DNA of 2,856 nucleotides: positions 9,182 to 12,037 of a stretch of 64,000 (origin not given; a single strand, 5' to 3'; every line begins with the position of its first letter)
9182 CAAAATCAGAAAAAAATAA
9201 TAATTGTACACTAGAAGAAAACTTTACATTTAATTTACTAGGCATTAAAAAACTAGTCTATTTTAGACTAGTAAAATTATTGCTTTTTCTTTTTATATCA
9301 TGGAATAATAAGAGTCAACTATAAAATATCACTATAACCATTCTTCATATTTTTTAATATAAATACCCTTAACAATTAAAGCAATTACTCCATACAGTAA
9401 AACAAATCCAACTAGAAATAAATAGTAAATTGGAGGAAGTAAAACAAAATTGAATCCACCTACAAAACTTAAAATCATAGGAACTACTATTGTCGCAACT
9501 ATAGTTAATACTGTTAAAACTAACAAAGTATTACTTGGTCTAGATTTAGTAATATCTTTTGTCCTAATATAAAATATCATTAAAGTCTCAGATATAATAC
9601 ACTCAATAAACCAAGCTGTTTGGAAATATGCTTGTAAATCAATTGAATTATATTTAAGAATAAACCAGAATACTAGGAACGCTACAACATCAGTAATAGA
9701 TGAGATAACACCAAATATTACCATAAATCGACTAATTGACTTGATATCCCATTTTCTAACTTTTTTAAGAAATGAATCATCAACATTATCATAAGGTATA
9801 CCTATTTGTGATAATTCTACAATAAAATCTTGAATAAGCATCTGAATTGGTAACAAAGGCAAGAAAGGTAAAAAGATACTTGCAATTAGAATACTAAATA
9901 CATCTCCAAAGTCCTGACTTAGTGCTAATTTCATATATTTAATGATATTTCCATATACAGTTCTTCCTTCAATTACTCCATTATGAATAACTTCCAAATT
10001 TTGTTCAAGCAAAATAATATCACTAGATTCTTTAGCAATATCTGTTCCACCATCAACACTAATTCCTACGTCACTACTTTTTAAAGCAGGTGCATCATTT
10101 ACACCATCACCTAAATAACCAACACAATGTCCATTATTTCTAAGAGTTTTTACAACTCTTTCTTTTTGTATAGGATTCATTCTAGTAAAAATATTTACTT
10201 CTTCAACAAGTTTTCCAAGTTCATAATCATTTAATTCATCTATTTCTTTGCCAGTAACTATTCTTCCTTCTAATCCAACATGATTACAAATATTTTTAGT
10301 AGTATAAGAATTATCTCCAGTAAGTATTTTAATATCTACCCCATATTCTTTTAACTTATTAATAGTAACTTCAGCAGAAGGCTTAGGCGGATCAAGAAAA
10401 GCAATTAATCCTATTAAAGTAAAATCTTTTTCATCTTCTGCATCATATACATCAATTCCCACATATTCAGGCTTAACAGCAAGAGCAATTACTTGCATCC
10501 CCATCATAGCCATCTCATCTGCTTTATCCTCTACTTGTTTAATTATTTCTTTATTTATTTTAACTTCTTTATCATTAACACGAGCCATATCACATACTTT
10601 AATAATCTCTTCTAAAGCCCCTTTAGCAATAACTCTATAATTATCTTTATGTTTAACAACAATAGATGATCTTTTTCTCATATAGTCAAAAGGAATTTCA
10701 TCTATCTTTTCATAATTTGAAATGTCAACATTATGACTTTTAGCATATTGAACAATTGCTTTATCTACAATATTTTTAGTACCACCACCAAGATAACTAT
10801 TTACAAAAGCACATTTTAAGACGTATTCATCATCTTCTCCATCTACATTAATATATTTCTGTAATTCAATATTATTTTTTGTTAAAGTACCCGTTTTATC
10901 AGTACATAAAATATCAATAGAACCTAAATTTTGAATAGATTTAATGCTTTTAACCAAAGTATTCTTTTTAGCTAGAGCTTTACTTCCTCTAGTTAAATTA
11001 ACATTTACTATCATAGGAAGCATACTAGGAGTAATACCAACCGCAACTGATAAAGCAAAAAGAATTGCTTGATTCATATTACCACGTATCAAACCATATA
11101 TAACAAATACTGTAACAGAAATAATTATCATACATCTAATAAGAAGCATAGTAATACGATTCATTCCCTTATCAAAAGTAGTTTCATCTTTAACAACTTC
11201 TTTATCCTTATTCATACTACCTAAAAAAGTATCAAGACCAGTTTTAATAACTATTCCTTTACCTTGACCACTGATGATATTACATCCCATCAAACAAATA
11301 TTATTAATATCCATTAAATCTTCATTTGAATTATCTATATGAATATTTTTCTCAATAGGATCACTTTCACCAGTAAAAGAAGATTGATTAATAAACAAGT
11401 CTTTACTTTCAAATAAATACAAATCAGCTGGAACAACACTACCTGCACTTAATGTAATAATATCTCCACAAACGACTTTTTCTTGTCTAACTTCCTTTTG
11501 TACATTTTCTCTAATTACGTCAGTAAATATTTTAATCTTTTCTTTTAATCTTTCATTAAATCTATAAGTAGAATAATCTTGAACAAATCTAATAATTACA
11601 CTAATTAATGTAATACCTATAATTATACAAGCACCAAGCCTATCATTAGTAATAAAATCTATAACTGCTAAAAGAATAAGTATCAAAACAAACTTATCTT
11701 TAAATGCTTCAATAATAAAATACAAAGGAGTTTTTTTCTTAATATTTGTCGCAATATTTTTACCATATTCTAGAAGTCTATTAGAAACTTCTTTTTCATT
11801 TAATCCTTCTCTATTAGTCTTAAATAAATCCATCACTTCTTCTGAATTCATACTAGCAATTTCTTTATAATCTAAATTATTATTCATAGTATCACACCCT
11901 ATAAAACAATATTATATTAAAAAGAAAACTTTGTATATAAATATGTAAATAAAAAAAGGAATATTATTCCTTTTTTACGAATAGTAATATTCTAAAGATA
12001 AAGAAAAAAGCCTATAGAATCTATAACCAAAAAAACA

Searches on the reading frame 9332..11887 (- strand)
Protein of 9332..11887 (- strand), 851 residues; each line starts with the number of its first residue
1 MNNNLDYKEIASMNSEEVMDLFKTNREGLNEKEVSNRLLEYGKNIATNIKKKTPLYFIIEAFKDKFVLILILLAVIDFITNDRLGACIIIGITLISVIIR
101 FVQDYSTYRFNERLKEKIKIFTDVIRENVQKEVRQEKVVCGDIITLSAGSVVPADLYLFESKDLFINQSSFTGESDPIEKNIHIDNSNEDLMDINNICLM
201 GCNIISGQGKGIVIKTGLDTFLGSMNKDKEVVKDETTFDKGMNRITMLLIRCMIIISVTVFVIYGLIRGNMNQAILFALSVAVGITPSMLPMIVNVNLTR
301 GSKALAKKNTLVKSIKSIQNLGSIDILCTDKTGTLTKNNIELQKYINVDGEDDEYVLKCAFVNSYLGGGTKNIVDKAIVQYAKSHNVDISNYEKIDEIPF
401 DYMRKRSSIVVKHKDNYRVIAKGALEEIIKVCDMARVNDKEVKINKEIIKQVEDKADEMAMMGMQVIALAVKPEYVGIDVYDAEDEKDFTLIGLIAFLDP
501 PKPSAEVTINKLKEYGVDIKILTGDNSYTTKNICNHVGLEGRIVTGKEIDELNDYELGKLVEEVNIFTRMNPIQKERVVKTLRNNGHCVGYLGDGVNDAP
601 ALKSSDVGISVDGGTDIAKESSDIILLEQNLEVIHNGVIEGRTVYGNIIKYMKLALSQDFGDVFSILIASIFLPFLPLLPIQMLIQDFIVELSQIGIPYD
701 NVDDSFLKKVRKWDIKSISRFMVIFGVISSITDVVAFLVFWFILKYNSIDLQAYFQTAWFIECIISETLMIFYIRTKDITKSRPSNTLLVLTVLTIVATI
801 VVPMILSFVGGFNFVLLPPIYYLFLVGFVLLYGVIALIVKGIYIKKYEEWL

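Call 44: search_protein_families(library=pfam, proteins=[window:9332-11887:-], max_evalue=0.0001)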
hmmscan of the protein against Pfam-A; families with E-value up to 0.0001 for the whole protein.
window:9332-11887:- (851 aa): 5 families
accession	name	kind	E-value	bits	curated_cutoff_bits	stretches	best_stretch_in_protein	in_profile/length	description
PF00122.25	E1-E2_ATPase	-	5.5e-38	130.7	28.1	1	121-308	6-181/181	E1-E2 ATPase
PF00702.32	Hydrolase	-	6.5e-15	56.5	26.4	1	324-605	1-190/191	haloacid dehalogenase-like hydrolase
PF00689.26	Cation_ATPase_C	-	2.6e-14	53.8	27.3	1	675-840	1-173/175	Cation transporting ATPase, C-terminus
PF00690.31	Cation_ATPase_N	-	9.6e-14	51.2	20.4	1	12-76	3-68/69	Cation transporter/ATPase, N-terminus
PF13246.12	Cation_ATPase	-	2.5e-09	37.5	21.7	1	374-433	24-89/91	Cation transport ATPase (P-type)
